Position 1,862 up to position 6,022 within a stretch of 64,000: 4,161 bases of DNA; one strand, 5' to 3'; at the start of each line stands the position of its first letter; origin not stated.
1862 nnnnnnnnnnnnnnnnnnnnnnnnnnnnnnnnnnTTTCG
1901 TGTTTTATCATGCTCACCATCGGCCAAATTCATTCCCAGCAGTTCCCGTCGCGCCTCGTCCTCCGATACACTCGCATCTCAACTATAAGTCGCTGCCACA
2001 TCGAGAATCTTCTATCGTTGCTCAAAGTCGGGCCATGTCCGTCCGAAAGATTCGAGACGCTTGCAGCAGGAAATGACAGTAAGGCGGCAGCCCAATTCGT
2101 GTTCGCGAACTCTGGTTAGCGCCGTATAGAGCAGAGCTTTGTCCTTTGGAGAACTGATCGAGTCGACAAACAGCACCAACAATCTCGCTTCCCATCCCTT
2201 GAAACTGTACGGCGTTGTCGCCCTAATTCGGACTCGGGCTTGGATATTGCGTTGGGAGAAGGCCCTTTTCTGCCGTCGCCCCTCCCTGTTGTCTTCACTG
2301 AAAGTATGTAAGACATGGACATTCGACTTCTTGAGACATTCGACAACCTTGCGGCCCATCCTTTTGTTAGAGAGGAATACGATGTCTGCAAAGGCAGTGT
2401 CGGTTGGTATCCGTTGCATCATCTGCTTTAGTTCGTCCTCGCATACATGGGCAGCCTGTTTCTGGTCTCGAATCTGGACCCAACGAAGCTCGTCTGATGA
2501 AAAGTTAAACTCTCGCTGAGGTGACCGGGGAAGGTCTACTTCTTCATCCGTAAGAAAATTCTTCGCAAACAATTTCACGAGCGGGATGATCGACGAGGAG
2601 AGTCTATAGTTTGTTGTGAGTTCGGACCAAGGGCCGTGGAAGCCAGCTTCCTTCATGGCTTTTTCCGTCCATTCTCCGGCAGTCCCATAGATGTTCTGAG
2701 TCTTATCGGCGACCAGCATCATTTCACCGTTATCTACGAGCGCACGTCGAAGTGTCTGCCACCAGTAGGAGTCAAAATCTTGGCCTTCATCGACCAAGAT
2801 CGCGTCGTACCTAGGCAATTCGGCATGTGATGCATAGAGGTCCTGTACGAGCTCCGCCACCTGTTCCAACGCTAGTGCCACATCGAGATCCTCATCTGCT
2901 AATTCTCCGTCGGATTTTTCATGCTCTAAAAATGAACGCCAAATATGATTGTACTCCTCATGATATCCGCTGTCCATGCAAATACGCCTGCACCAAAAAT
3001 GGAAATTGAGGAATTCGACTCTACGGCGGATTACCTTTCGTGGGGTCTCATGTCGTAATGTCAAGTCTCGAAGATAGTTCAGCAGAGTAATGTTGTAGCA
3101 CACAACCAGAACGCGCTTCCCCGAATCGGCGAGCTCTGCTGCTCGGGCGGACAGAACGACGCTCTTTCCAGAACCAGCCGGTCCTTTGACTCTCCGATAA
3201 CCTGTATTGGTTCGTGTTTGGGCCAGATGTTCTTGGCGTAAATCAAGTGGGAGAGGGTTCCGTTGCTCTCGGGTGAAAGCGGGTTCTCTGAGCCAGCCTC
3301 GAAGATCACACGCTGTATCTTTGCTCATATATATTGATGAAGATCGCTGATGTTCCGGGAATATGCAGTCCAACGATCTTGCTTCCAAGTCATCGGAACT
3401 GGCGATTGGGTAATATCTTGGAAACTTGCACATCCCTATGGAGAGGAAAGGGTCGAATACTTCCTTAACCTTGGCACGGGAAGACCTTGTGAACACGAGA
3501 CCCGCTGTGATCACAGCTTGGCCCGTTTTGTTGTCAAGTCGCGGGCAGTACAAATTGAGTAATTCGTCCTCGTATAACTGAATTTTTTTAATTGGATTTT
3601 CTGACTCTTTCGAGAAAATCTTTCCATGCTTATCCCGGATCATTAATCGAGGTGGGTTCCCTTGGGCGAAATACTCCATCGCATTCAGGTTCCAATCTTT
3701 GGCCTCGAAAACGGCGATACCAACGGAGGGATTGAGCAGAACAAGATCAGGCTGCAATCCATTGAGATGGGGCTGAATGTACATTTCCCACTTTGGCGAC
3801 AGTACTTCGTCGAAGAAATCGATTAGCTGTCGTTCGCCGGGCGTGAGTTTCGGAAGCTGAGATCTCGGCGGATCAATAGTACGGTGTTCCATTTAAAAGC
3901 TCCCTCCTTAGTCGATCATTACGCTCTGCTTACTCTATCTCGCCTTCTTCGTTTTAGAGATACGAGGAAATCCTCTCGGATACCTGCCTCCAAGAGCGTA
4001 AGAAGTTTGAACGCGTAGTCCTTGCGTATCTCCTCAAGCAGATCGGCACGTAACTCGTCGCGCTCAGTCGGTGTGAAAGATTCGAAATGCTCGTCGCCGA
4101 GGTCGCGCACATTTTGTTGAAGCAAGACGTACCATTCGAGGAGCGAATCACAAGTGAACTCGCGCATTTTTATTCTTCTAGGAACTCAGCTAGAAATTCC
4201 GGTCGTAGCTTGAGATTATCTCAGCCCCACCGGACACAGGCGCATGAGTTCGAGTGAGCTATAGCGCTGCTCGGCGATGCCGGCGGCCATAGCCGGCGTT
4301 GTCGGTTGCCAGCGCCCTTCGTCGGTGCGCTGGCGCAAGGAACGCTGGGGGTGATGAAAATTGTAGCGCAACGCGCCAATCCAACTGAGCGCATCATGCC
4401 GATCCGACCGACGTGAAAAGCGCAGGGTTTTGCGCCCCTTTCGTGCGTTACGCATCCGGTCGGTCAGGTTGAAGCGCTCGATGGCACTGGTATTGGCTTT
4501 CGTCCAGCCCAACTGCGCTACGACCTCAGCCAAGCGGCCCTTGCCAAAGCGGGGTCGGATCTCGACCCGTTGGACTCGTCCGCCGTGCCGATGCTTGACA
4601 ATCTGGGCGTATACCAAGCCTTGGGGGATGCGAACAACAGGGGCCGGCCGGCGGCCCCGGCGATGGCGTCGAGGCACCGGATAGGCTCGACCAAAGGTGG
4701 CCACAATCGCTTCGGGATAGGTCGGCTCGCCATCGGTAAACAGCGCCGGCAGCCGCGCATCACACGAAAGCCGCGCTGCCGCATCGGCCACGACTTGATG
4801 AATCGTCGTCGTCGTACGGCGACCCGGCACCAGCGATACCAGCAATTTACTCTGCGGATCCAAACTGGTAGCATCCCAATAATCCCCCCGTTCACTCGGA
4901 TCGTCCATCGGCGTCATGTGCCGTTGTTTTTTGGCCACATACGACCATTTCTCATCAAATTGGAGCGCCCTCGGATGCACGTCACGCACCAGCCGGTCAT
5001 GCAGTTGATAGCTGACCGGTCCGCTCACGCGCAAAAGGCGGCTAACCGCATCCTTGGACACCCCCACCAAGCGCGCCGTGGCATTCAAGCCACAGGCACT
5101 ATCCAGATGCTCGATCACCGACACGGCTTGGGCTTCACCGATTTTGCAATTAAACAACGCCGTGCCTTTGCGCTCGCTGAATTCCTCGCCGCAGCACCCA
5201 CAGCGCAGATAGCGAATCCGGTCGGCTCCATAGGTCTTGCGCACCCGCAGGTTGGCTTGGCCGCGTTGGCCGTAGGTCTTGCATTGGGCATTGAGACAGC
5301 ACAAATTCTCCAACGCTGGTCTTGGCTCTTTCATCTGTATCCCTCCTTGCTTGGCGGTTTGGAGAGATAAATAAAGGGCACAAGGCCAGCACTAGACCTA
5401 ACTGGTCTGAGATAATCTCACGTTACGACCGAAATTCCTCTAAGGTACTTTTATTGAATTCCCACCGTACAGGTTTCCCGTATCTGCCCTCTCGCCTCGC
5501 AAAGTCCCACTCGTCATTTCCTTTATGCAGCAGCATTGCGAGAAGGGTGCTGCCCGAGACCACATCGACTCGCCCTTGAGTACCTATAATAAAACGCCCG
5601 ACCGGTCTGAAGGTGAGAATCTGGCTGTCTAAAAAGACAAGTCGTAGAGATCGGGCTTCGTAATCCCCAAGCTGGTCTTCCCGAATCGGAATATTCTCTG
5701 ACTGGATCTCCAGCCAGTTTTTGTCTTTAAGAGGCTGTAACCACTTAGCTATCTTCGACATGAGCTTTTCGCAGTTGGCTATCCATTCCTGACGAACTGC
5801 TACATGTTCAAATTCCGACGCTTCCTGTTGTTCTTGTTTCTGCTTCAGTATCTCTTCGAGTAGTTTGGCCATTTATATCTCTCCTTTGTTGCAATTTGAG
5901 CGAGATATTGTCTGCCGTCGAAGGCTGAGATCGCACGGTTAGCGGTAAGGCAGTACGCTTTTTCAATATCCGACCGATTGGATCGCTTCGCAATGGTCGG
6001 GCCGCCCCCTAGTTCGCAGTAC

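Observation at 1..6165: Minus-strand island with a NERD-SF1 helicase, a Zn-ribbon/NDT-like protein, an ABC-type ATPase and three orphan ORFs: candidate uncharacterised anti-phage defence locus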

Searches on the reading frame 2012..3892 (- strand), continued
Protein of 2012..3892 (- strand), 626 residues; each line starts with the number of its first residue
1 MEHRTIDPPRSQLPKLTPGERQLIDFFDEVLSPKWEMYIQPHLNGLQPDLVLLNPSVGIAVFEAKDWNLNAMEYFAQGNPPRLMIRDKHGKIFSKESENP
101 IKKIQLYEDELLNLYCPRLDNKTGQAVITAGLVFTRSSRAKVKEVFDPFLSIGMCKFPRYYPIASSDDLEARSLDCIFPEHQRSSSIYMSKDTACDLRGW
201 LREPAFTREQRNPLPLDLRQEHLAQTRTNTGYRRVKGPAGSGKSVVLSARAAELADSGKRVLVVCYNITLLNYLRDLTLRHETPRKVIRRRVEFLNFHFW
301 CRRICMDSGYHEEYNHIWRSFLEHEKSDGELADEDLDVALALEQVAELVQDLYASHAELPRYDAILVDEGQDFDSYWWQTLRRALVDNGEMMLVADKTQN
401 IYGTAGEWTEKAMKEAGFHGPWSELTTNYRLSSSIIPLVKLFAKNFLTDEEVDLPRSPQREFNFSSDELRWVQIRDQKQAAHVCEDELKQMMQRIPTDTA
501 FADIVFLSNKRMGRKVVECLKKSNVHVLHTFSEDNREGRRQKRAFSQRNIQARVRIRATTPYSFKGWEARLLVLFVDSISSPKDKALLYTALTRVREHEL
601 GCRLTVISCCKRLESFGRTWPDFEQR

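Call 85: get_annotated_region(hit=H1, flank=6000)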
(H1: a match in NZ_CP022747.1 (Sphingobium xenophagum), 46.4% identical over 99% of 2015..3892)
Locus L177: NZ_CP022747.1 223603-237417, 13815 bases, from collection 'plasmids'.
description: Sphingobium xenophagum strain C1 plasmid p1, complete sequence
organism: Sphingobium xenophagum (NCBI taxid 121428)
taxonomy: Bacteria; Pseudomonadota; Alphaproteobacteria; Sphingomonadales; Sphingomonadaceae; Sphingobium; Sphingobium xenophagum
host: -; source: cell culture,electronic waste-contaminated sediment; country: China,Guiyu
typing (MOB-suite, as given by PLSDB): conjugative; replicon rep_cluster_728; relaxase MOBF; mating-pair formation MPF_F
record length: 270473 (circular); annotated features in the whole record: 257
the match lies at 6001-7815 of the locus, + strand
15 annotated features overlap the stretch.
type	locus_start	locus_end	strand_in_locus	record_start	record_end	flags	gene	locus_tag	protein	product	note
CDS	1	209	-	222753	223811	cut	-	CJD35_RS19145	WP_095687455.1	hypothetical protein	-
CDS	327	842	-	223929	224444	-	-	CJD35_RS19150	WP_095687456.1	thermonuclease family protein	-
CDS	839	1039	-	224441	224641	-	-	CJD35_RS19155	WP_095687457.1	hypothetical protein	-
CDS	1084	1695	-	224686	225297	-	-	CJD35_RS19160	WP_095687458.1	hypothetical protein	-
CDS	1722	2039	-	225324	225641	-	-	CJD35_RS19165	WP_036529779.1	hypothetical protein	-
CDS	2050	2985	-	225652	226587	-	-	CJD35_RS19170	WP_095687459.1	zincin-like metallopeptidase domain-containing protein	-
CDS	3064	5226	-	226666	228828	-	-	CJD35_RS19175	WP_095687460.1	ParB N-terminal domain-containing protein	-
CDS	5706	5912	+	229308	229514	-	-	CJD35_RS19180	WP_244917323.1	hypothetical protein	-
CDS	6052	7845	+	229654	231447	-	-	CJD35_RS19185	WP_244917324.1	NERD domain-containing protein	-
CDS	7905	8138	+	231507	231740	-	-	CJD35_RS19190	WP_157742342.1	hypothetical protein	-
CDS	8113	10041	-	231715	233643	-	-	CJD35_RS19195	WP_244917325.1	strawberry notch C-terminal domain-containing protein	-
CDS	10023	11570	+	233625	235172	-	-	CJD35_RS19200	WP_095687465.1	tyrosine-type recombinase/integrase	GO:0015074 - DNA integration [Evidence IEA]; GO:0006310 - DNA recombination [Evidence IEA]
CDS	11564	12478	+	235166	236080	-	-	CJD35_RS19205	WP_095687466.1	tyrosine-type recombinase/integrase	GO:0015074 - DNA integration [Evidence IEA]; GO:0006310 - DNA recombination [Evidence IEA]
CDS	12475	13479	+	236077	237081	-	-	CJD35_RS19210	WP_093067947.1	tyrosine-type recombinase/integrase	GO:0015074 - DNA integration [Evidence IEA]; GO:0006310 - DNA recombination [Evidence IEA]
CDS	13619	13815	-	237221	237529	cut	-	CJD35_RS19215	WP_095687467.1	methylase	-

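Call 86: get_annotated_region(hit=H9, flank=6000)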
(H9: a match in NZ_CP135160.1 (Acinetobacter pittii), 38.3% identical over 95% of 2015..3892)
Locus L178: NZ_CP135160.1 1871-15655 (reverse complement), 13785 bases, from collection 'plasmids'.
description: Acinetobacter pittii strain AR3651 plasmid pAR3651_1, complete sequence
organism: Acinetobacter pittii (NCBI taxid 48296)
taxonomy: Bacteria; Pseudomonadota; Gammaproteobacteria; Moraxellales; Moraxellaceae; Acinetobacter; Acinetobacter pittii
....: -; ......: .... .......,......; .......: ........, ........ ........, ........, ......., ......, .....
typing (MOB-suite, as given by PLSDB): mobilizable; replicon rep_cluster_639; relaxase MOBP
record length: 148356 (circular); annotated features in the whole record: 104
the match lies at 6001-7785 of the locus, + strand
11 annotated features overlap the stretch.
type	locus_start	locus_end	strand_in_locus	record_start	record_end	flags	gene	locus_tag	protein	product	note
CDS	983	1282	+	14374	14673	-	-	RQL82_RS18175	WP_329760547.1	hypothetical protein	-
CDS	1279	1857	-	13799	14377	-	-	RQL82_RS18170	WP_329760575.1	ATP-binding protein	-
CDS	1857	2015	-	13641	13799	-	-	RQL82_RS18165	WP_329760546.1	hypothetical protein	-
CDS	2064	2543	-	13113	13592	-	-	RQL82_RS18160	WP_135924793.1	hypothetical protein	-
CDS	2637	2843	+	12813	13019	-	-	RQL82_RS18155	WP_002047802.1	helix-turn-helix transcriptional regulator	-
CDS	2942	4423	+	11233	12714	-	-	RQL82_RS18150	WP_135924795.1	class I SAM-dependent DNA methyltransferase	-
CDS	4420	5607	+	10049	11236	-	-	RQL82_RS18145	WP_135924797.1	restriction endonuclease subunit S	GO:0006304 - DNA modification [Evidence IEA]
CDS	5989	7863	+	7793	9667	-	-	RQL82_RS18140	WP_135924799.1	NERD domain-containing protein/DEAD/DEAH box helicase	-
CDS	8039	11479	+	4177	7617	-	-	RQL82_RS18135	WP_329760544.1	DEAD/DEAH box helicase family protein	-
CDS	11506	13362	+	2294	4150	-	-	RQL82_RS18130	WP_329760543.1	AAA family ATPase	-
CDS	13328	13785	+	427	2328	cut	-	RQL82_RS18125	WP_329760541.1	ATP-dependent helicase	-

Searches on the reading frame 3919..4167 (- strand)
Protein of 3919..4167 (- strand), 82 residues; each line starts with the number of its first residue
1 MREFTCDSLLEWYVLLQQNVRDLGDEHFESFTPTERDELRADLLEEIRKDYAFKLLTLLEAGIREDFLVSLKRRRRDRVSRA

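Call 4: search_protein_families(library=pfam, proteins=[window:3919-4167:-], max_evalue=0.1)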
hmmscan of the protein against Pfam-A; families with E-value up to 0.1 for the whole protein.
window:3919-4167:- (82 aa): 1 family
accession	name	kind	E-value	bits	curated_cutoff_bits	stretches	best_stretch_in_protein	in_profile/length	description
PF03448.22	MgtE_N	-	0.029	15.4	25.9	1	37-79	51-93/102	MgtE intracellular N domain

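Call 5: search_protein_families(library=padloc, proteins=[window:3919-4167:-], max_evalue=0.1)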
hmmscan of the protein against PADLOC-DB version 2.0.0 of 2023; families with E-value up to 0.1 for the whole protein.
window:3919-4167:- (82 aa): 0 families

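Call 7: search_protein_families(library=ncbifam, proteins=[window:3919-4167:-], max_evalue=0.1)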
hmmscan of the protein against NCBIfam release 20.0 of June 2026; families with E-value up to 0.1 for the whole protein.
window:3919-4167:- (82 aa): 0 families

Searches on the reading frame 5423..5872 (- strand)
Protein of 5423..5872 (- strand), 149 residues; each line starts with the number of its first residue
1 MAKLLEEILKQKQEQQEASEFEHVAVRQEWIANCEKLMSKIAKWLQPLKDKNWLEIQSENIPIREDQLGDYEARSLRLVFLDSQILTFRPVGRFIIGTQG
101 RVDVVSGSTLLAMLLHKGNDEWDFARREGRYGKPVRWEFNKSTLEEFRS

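Call 4: search_protein_families(library=pfam, proteins=[window:5423-5872:-], max_evalue=0.1)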
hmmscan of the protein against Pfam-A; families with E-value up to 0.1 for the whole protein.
window:5423-5872:- (149 aa): 0 families

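Call 5: search_protein_families(library=padloc, proteins=[window:5423-5872:-], max_evalue=0.1)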
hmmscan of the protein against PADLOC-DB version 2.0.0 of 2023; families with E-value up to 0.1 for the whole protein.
window:5423-5872:- (149 aa): 0 families

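Call 7: search_protein_families(library=ncbifam, proteins=[window:5423-5872:-], max_evalue=0.1)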
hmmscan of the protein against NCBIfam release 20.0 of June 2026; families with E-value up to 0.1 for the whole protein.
window:5423-5872:- (149 aa): 0 families

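Call 78: search_protein_representatives(protein=window:5426-5872:-)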
Query: 149 residues. Proteins with E-value up to 0.001 (for the whole library): 984; up to 1e-10: 132; up to 1e-30: 4. The best 150 are listed.
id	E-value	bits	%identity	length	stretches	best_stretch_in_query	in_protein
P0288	1.2e-77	275.0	86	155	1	1-148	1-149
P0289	5.9e-36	139.8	44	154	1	1-147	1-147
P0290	1.9e-34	134.9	43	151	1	5-147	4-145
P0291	1.5e-33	132.0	66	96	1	1-95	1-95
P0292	3.6e-30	121.0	40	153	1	4-147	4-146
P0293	3.2e-28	114.7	46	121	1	38-147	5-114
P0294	3.9e-28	114.4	92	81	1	1-62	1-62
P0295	3.9e-26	107.9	47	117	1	38-148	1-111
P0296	2.8e-24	101.9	89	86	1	34-89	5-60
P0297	7.9e-22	93.9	47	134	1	51-147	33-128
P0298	3.1e-21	92.0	49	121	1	1-92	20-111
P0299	1.8e-20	89.5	36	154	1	4-147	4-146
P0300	2.2e-20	89.2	38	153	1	1-147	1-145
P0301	1.0e-18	83.9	33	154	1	1-147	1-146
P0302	1.0e-17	80.6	32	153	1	4-146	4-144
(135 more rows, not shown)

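Call 79: find_encoding_contigs(protein=P0301, flank=4000, max_places=8)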
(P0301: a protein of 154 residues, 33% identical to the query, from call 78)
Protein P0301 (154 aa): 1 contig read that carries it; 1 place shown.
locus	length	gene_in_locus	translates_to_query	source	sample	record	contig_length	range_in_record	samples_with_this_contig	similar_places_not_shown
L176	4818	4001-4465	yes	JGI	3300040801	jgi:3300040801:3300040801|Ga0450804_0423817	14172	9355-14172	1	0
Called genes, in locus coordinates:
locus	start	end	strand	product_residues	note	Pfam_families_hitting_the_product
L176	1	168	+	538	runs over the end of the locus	PF00361:Proton_antipo_M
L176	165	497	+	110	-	PF01899:MNHE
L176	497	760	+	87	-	PF04066:MrpF_PhaF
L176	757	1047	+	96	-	PF03334:PhaG_MnhG_YufB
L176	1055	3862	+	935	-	PF01443:Viral_helicase1 (faint), PF13245:AAA_19 (faint), PF00580:UvrD-helicase (weak), PF12796:Ank_2 (weak)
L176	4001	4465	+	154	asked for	-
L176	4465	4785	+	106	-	-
